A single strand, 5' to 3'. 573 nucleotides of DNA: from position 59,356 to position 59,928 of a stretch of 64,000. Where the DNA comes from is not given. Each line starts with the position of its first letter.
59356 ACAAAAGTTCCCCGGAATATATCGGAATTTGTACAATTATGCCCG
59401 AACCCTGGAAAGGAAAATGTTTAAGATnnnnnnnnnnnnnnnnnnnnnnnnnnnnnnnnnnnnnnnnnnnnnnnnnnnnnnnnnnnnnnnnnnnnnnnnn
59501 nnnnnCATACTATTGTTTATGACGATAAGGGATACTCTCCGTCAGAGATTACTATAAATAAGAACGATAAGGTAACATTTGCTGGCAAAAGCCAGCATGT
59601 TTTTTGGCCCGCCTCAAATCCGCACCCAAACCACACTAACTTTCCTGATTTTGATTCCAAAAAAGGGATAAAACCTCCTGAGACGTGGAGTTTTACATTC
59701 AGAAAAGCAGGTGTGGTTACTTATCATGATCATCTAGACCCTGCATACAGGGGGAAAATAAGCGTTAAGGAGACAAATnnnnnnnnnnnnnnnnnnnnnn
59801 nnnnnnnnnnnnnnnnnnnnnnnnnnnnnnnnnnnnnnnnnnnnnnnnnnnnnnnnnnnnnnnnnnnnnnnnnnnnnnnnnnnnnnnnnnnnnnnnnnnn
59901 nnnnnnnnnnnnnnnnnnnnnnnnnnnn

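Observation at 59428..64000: Cupredoxin-like domain with the Cys ligand replaced: conserved F-WPAS-(D/N)-x-HP-x-H ... (Y/F)-HDHL-x-P ... G-x-(I/V)-x-V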

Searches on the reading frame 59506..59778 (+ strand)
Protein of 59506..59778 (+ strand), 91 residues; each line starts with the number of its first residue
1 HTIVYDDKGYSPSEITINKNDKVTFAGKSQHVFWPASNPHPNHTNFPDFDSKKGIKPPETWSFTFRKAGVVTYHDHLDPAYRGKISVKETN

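Call 12: find_homologous_proteins(query=A2, max_evalue=0.001)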
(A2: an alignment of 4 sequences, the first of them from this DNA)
Query A2 (4 sequences) (91 aa, profile of the alignment): 278 proteins with E <= 0.001 among 292 candidates; the best 120 are listed.
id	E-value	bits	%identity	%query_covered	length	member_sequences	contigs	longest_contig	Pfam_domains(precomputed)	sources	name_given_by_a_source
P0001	4.4e-35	138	48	95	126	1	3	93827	PF13473.13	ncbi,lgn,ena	ncbi:MAG: cupredoxin domain-containing protein [Patescibacteria group bacterium]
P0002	5.5e-34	134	52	93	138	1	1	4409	PF13473.13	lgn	-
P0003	8.4e-34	134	50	95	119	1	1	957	PF13473.13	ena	-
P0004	1.1e-33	133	51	96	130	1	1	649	PF13473.13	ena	-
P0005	1.2e-32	130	54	97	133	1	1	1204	PF00127.27,PF13473.13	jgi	jgi:plastocyanin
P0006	1.8e-32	129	49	98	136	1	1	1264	PF13473.13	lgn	-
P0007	2.0e-32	129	49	93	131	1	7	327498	PF13473.13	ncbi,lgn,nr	ncbi:MAG: cupredoxin domain-containing protein [Candidatus Doudnabacteria bacterium]|nr:cupredoxin d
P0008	2.3e-32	129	47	91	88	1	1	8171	-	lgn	-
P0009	2.4e-32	129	50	97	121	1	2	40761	-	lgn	-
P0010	3.5e-32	128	52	96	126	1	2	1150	PF13473.13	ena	-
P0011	4.2e-32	128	49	97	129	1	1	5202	PF13473.13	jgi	jgi:plastocyanin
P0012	6.0e-32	128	48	97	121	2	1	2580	PF13473.13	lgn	-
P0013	8.0e-32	127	45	97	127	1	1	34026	PF13473.13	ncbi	-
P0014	8.9e-32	127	46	96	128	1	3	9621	PF13473.13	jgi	jgi:plastocyanin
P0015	1.1e-31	127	45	95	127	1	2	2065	PF13473.13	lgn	-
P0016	1.2e-31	127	47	98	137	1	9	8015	PF13473.13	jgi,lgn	jgi:plastocyanin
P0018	1.3e-31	127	49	98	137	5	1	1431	PF13473.13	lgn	-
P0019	1.4e-31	127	51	96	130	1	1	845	PF13473.13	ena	-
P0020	1.6e-31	126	47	97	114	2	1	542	PF13473.13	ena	-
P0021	1.9e-31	126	45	97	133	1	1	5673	PF13473.13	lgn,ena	-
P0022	2.3e-31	126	45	96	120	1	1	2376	PF13473.13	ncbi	-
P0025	2.8e-31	126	49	97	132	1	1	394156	PF13473.13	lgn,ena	-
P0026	3.9e-31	125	43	96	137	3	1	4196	PF13473.13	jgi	jgi:plastocyanin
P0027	3.9e-31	125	49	89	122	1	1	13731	PF13473.13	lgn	-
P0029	4.6e-31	125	51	98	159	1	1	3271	PF13473.13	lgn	-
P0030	5.2e-31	125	49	98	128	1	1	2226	PF13473.13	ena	-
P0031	6.8e-31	124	46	98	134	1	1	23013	PF13473.13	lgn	-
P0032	7.5e-31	124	45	96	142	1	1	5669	PF13473.13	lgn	-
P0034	9.3e-31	124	46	96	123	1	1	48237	PF13473.13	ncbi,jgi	ncbi:MAG: hypothetical protein RLZZ67_262 [Candidatus Parcubacteria bacterium]|jgi:plastocyanin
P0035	1.0e-30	124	41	93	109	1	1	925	PF13473.13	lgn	-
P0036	1.1e-30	124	44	96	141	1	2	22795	PF13473.13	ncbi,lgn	-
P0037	1.1e-30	124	43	97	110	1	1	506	PF13473.13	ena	-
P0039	1.4e-30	123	42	97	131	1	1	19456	PF13473.13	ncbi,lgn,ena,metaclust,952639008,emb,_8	metaclust:\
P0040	1.6e-30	123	47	97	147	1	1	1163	PF13473.13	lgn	-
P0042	1.9e-30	123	46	98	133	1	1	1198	PF13473.13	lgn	-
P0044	2.5e-30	123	51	89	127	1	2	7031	PF13473.13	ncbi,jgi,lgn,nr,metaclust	ncbi:MAG: hypothetical protein AB199_04410 [Parcubacteria bacterium C7867-004]|nr:MAG: hypothetical 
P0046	2.7e-30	122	48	89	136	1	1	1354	PF13473.13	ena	-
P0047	2.9e-30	122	46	89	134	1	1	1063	PF13473.13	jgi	jgi:plastocyanin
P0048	3.7e-30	122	47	96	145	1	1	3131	PF13473.13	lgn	-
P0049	3.8e-30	122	43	97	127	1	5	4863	PF13473.13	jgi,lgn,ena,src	-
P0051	4.5e-30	122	44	95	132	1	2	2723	PF13473.13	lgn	-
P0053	4.7e-30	122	43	97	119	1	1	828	PF13473.13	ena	-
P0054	4.8e-30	122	44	93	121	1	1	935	PF13473.13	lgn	-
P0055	4.9e-30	122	48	98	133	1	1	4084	PF13473.13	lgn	-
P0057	5.3e-30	121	40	97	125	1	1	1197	PF13473.13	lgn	-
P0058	6.2e-30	121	45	96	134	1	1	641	PF13473.13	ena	-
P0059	6.8e-30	121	45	98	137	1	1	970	PF13473.13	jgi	-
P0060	7.3e-30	121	51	97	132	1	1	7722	PF13473.13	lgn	-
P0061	8.4e-30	121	45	98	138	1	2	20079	PF13473.13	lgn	-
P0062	8.5e-30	121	44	97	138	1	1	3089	PF13473.13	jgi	jgi:hypothetical protein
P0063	8.7e-30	121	44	97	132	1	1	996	PF13473.13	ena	-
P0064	9.0e-30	121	43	98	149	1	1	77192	PF13473.13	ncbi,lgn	-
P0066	1.1e-29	120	43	95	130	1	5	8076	PF13473.13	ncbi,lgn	-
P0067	1.2e-29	120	45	97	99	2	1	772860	PF13473.13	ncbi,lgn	-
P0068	1.2e-29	120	48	88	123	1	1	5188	PF13473.13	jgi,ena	-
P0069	1.3e-29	120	51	96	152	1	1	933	PF13473.13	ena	-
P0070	1.3e-29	120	47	97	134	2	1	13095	PF13473.13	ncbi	-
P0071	1.4e-29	120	41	96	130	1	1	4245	PF13473.13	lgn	-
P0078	1.9e-29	120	42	97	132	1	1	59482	PF13473.13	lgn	-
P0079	1.9e-29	120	46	98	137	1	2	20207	PF13473.13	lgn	-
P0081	2.0e-29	120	46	88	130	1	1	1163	PF13473.13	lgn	-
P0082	2.0e-29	120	46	96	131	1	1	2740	PF13473.13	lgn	-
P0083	2.3e-29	119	41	97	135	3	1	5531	PF13473.13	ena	-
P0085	2.4e-29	119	40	97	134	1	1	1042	PF13473.13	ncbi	-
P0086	2.6e-29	119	51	88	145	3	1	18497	PF13473.13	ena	-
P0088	2.7e-29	119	47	96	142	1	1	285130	PF00127.27,PF13473.13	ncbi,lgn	ncbi:MAG: cupredoxin domain-containing protein [Candidatus Pacearchaeota archaeon]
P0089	3.2e-29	119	47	97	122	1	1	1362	PF13473.13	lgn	-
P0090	3.6e-29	119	45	95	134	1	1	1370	PF13473.13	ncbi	-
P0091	3.7e-29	119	38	96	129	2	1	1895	PF13473.13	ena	-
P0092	3.9e-29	119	43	97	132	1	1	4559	PF13473.13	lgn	-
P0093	4.0e-29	119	42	89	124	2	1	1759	PF13473.13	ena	-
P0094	4.1e-29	119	42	97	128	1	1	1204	PF13473.13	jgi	jgi:plastocyanin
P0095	4.1e-29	119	46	96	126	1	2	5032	PF13473.13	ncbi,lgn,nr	ncbi:MAG: cupredoxin domain-containing protein [Candidatus Doudnabacteria bacterium]|nr:cupredoxin d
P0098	5.0e-29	118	46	96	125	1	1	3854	PF13473.13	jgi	-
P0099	5.2e-29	118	45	96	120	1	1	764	PF13473.13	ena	-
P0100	5.6e-29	118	45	97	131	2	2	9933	PF13473.13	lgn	-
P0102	6.0e-29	118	44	97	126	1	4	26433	PF13473.13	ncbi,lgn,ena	-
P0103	6.1e-29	118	46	89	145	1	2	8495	PF13473.13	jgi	jgi:plastocyanin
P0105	6.5e-29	118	45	96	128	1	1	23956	PF13473.13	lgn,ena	-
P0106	6.6e-29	118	42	95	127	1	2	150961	PF13473.13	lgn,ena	-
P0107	6.8e-29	118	48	95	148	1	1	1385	PF13473.13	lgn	-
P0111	8.4e-29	118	43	97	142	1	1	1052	PF13473.13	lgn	-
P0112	8.6e-29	118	44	96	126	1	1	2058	PF13473.13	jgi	jgi:plastocyanin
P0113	8.7e-29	118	43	98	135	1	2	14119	PF13473.13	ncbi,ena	-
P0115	9.5e-29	117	41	97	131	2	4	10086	PF13473.13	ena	-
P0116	9.7e-29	117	51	89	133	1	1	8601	PF13473.13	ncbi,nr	ncbi:cupredoxin domain-containing protein [Patescibacteria group bacterium]|nr:cupredoxin domain-con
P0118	1.1e-28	117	46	91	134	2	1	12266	PF13473.13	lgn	-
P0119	1.1e-28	117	52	91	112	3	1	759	PF13473.13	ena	-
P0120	1.2e-28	117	40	97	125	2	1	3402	PF13473.13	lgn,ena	-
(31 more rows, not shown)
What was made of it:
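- Several members are named 'plastocyanin' by JGI (call 12).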

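Call 20: predict_structure(alignment_id=A3)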
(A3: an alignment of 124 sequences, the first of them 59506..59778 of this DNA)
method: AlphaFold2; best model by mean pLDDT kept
length: 91 residues; sequences in the alignment: 124
mean_pLDDT: 94.0   pTM: 0.84
mean pLDDT of the five models: 94.0, 93.3, 91.8, 91.8, 91.8
residues with pLDDT >= 90: 79; 70-90: 11; 50-70: 1; < 50: 0
segments of 3 or more residues with pLDDT < 50: none
pLDDT, mean of each block of 10 residues (from residue 1): 95 97 94 92 87 96 97 95 96 66
secondary structure, 60 per line:
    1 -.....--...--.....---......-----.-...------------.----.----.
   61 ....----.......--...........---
elements in order: E2-6 E9-11 E14-18 E22-27 E35-37 E60-64 E69-75 E78-88
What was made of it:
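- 59506..59778 (+): Cupredoxin-like module of gene 1 (residues 27-117). His66/His69 are at 59623-59634. His100-Asp101-His102 are at 59725-59733. AlphaFold model with pLDDT 94 and eight strands (call 20).
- On Cupredoxin fold superfamily: The AlphaFold model has pLDDT 94 and strands at 2-6, 9-11, 14-18, 22-27, 35-37, 60-64, 69-75 and 78-88 (call 20).
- AlphaFold pLDDT 94 with eight strands (call 20).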

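Call 22: fold_search(model_id=the predicted structure, library=pdb)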
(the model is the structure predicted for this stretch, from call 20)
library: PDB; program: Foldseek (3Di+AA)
matches with E <= 10: 1374; with E <= 0.001: 360
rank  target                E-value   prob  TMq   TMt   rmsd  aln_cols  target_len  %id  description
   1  1sf3                  1.5e-07  1.00  0.82  0.71   2.1        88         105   22  Structure of the reduced form of the P94A mutant of amicyanin (released 2004-07-27)
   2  2plt                  1.6e-07  1.00  0.79  0.73   3.6        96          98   21  STRUCTURE DETERMINATION OF PLASTOCYANIN FROM A CRYSTAL SPECIMEN WITH HEMIHEDRAL TWINNING FRACTION OF ONE-HALF (released 1993-10-31)
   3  1pcs                  2.0e-07  1.00  0.77  0.72   3.2        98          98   19  THE 2.15 A CRYSTAL STRUCTURE OF A TRIPLE MUTANT PLASTOCYANIN FROM THE CYANOBACTERIUM SYNECHOCYSTIS SP. PCC 6803 (released 1997-12-17)
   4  5fc9_A                3.4e-07  1.00  0.82  0.78   2.7        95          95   19  Novel Purple Cupredoxin from Nitrosopumilus maritimus (released 2016-05-11)
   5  2gb2                  3.4e-07  1.00  0.71  0.62   4.5        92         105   21  The P52G mutant of amicyanin in the Cu(II) state. (released 2006-08-01)
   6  1byp                  4.1e-07  1.00  0.81  0.75   3.4       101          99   15  E43K,D44K DOUBLE MUTANT PLASTOCYANIN FROM SILENE (released 1999-10-19)
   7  4r0o_A                4.6e-07  1.00  0.77  0.67   3.5       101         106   21  Crystal structure of PEGylated plastocyanin at 4.2 A resolution (released 2015-10-07)
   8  2idq                  4.9e-07  1.00  0.80  0.70   2.1        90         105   20  Structure of M98A mutant of amicyanin, Cu(II) (released 2007-03-13)
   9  1sfd_A                4.9e-07  1.00  0.79  0.69   2.3        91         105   22  oxidized form of amicyanin mutant P94F (released 2004-07-27)
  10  3ie9                  5.2e-07  1.00  0.83  0.72   2.1        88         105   20  Structure of oxidized M98L mutant of amicyanin (released 2009-10-06)
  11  4p5r                  5.5e-07  1.00  0.82  0.72   2.1        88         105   22  Structure of oxidized W45Y mutant of amicyanin (released 2014-04-23)
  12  3rym_A                5.9e-07  1.00  0.82  0.71   1.8        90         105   20  Structure of Oxidized M98K mutant of Amicyanin (released 2011-11-23)
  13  1bxu                  8.0e-07  1.00  0.76  0.76   2.7        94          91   24  OXIDIZED PLASTOCYANIN FROM SYNECHOCOCCUS SP. (released 1999-06-15)
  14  2bz7                  8.0e-07  1.00  0.78  0.70   3.2       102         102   13  Oxidized and reduced structures of a mutant Plastocyanin of fern (released 2006-11-20)
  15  7pcy                  9.0e-07  1.00  0.78  0.73   3.5        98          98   11  THE CRYSTAL STRUCTURE OF PLASTOCYANIN FROM A GREEN ALGA, ENTEROMORPHA PROLIFERA (released 1990-07-15)
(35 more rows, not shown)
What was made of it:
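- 59506..59778 (+): Foldseek to amicyanin at TM 0.82 (call 22).
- On Cupredoxin fold superfamily: Foldseek against PDB gives 360 hits at E<=0.001, with amicyanin and plastocyanin on top at TM 0.82 (call 22).
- Closest known: Amicyanin / plastocyanin. Same: Same eight-strand Greek-key sandwich (TM 0.82, rmsd about 2 A, call 22).
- Checked: Foldseek on the model hits amicyanin at E = 1.5e-7 (call 22).
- Foldseek top hits are amicyanin and plastocyanin, at TM 0.82 and rmsd about 2 A (call 22).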

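Call 25: find_encoding_contigs(protein=P0034, flank=8000, max_places=3)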
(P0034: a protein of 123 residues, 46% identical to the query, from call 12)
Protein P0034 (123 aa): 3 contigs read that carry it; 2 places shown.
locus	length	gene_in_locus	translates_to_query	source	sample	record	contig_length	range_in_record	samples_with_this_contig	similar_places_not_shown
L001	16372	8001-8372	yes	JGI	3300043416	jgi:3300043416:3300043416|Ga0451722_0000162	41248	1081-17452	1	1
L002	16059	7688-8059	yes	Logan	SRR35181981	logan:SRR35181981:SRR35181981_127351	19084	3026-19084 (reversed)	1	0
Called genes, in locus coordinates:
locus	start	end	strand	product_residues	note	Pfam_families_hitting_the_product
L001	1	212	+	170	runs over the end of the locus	-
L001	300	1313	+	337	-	PF00933:Glyco_hydro_3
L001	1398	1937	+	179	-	-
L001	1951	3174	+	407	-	-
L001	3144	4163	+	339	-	-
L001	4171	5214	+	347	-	-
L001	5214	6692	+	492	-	-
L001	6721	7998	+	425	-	-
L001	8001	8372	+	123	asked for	PF13473:Cupredoxin_1 (weak)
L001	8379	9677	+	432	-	-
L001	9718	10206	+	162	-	-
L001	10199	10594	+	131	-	PF13473:Cupredoxin_1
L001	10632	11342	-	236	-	PF18400:Thioredoxin_12 (faint), PF13098:Thioredoxin_2 (weak), PF13462:Thioredoxin_4, PF01323:DSBA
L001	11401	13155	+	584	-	PF05157:MshEN, PF00437:T2SSE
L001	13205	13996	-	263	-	PF04402:SIMPL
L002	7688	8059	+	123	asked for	PF13473:Cupredoxin_1 (weak)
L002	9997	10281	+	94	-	PF13473:Cupredoxin_1 (faint)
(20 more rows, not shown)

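Call 32: search_solved_structures(query=A3, max_evalue=1, show_alignments=5)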
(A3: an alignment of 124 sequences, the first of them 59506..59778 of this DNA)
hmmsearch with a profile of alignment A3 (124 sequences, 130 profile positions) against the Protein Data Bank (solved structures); distinct sequences matched with E-value up to 1: 103 (the best 60 are shown).
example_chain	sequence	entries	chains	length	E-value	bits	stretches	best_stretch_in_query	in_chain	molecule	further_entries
1sfd_A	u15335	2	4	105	1.3e-07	34.7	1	33-129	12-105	Amicyanin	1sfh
1sf3_A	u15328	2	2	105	2.4e-07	33.9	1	33-129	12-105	Amicyanin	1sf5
2qdv_A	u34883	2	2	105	4.8e-07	32.9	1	33-129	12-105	Amicyanin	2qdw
1aac_A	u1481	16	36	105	6.3e-07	32.5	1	33-129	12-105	AMICYANIN | PROTEIN (AMICYANIN)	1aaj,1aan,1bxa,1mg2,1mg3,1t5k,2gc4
1mda_A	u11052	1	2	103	6.8e-07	32.4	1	34-129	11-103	AMICYANIN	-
3rym_A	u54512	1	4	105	8.2e-07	32.2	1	33-129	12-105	Amicyanin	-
2idt_A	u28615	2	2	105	9.1e-07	32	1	33-129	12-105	Amicyanin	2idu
4p5r_A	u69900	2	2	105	9.7e-07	32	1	33-129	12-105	Amicyanin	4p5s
2idq_A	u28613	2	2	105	1.1e-06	31.8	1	33-129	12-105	Amicyanin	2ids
3ie9_A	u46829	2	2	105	1.1e-06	31.7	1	33-129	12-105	Amicyanin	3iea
2gb2_A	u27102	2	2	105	1.3e-06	31.6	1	33-129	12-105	Amicyanin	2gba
9cck_A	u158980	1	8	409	2.7e-06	30.5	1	48-129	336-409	Copper-containing nitrite reductase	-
3ply_A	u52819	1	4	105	7.3e-06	29.1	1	33-129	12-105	Amicyanin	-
3c75_A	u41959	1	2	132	6.3e-05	26.1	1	12-71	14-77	Amicyanin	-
6hbe_A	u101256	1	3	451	0.00027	24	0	42-70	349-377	Copper-containing nitrite reductase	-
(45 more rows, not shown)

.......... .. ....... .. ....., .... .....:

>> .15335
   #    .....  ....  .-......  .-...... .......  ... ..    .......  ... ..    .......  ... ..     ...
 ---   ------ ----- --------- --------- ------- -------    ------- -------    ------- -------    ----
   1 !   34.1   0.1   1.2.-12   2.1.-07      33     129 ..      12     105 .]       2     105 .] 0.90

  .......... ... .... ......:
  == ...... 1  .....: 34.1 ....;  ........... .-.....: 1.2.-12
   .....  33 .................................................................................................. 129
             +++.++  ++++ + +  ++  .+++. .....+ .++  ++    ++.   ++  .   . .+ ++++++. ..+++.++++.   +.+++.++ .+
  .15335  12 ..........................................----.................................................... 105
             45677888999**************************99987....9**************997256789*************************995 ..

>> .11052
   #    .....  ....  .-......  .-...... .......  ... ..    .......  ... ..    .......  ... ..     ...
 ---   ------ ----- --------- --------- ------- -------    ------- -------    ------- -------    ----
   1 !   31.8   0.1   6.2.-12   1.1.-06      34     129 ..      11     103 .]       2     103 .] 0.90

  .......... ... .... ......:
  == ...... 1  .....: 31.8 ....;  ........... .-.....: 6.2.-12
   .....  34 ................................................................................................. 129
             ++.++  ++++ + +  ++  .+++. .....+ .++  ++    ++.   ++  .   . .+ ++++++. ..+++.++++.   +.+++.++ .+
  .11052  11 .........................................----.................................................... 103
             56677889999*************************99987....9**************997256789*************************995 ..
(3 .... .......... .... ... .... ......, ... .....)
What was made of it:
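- On Cupredoxin fold superfamily: The profile A3 hits amicyanin at E = 1.3e-7 over the full length (call 32).
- Closest known: Amicyanin / plastocyanin. Same: These are the closest sequence relatives with solved structures (E = 1e-7, call 32).
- Checked: A profile of the family hits amicyanin at E = 1.3e-7 (call 32).
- Family profile against amicyanin gives E = 1.3e-7 (call 32).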

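Call 38: find_related_loci(query=A3, collection=genome_contigs, flank=10000)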
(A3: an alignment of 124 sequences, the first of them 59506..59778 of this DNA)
Query A3 (91 aa) in genome_contigs; peptide patterns used: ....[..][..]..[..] (x = any residue, [..] = any of these).
249 stretches matched a pattern; 223 encode a relative of the query (tblastn E <= 1e-3); the best 80 are kept; 78 distinct loci.
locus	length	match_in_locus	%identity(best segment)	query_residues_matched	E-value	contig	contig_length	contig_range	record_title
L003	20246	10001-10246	63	9-91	6e-30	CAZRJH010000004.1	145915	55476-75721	MAG TPA_asm: uncultured Gammaproteobacteria bacterium isolate SRP342105_co1_321 genome assembly, contig: NODE_122_length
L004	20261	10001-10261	49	2-88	6e-28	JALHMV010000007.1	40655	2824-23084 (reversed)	MAG: Patescibacteria group bacterium isolate Bin_44_4_sub c_000000004596, whole genome shotgun sequence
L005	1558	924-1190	52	1-89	5e-28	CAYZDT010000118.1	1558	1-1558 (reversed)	MAG TPA_asm: uncultured Candidatus Saccharibacteria bacterium isolate binchicken_co128_363 genome assembly, contig: NODE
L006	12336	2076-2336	48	2-88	3e-27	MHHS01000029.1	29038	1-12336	MAG: Candidatus Andersenbacteria bacterium RIFCSPHIGHO2_12_FULL_45_11b rifcsphigho2_12_scaffold_4330, whole genome shotg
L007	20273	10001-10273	49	1-91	4e-27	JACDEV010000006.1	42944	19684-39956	MAG: Patescibacteria group bacterium isolate MGR_bin369 SD2903_NODE_73_length_42944_cov_1.404839, whole genome shotgun s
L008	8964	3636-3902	49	1-89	6e-27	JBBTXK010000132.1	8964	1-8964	MAG: Patescibacteria group bacterium isolate H51-bin196_1 H51_bin196_1_000000000132, whole genome shotgun sequence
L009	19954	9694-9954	52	1-87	7e-27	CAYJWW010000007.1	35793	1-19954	MAG TPA_asm: uncultured Candidatus Saccharibacteria bacterium isolate ERP125453_co1_514 genome assembly, contig: NODE_93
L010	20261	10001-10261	53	2-88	2e-26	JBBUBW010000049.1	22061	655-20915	MAG: Patescibacteria group bacterium isolate H43-bin006_1 H43_bin006_1_000000000049, whole genome shotgun sequence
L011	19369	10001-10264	50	1-88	4e-26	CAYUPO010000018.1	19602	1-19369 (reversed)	MAG TPA_asm: uncultured Gammaproteobacteria bacterium isolate SRP286056_co1_297 genome assembly, contig: NODE_3292_lengt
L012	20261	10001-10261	49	1-87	1e-25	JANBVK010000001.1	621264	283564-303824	MAG: Patescibacteria group bacterium isolate AMOR_Bin_147 NODE_1_length_621264_cov_13.613588, whole genome shotgun seque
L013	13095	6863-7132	48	2-91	4e-25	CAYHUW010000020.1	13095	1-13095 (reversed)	MAG TPA_asm: uncultured Candidatus Saccharibacteria bacterium isolate ERP119705_co17_1001 genome assembly, contig: NODE_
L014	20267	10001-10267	43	1-89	8e-25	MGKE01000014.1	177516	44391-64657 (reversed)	MAG: Candidatus Yanofskybacteria bacterium RIFCSPLOWO2_01_FULL_39_28 rifcsplowo2_01_scaffold_72, whole genome shotgun se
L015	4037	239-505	46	1-89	1e-24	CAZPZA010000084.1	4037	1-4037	MAG TPA_asm: uncultured Gammaproteobacteria bacterium isolate binchicken_co21_463 genome assembly, contig: NODE_34397_le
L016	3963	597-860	51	2-89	1e-24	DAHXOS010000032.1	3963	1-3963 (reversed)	MAG TPA_asm: bacterium isolate clean1861 k141_335958, whole genome shotgun sequence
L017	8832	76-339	45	1-88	1e-24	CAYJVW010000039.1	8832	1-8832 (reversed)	MAG TPA_asm: uncultured Candidatus Saccharibacteria bacterium isolate ERP125453_co1_233 genome assembly, contig: NODE_95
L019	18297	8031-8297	47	1-87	1e-24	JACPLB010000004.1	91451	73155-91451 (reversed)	MAG: Candidatus Kaiserbacteria bacterium isolate NC_groundwater_510_Ag_S-0.1um_48_15 S35_SO-1_scaffold_37270, whole geno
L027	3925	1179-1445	46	1-89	2e-24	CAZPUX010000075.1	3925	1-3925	MAG TPA_asm: uncultured Candidatus Saccharibacteria bacterium isolate SRP193066_co2_430 genome assembly, contig: NODE_12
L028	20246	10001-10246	50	8-89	3e-24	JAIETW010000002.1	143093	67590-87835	MAG: Patescibacteria group bacterium isolate time.spades.CONCOCT.2.5kb_081 c_000000000002, whole genome shotgun sequence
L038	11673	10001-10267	43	1-89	2e-23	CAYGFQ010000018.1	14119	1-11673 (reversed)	MAG TPA_asm: uncultured Candidatus Saccharibacteria bacterium isolate ERP113451_co1_89 genome assembly, contig: NODE_508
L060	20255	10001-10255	47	3-88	1e-22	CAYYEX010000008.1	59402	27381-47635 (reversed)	MAG TPA_asm: uncultured Candidatus Saccharibacteria bacterium isolate ERP113451_co1_280 genome assembly, contig: NODE_37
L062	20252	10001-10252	48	7-89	2e-22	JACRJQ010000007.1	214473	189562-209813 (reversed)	MAG: Candidatus Taylorbacteria bacterium isolate NC_groundwater_1833_Pr3_B-0.1um_56_22 SR-2_scaffold_141_3025606, whole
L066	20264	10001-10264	44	1-88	3e-22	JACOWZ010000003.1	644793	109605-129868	MAG: Candidatus Colwellbacteria bacterium isolate NC_groundwater_140_Ag_S-0.1um_43_21 S4_GD2017_2_S1_scaffold_1, whole g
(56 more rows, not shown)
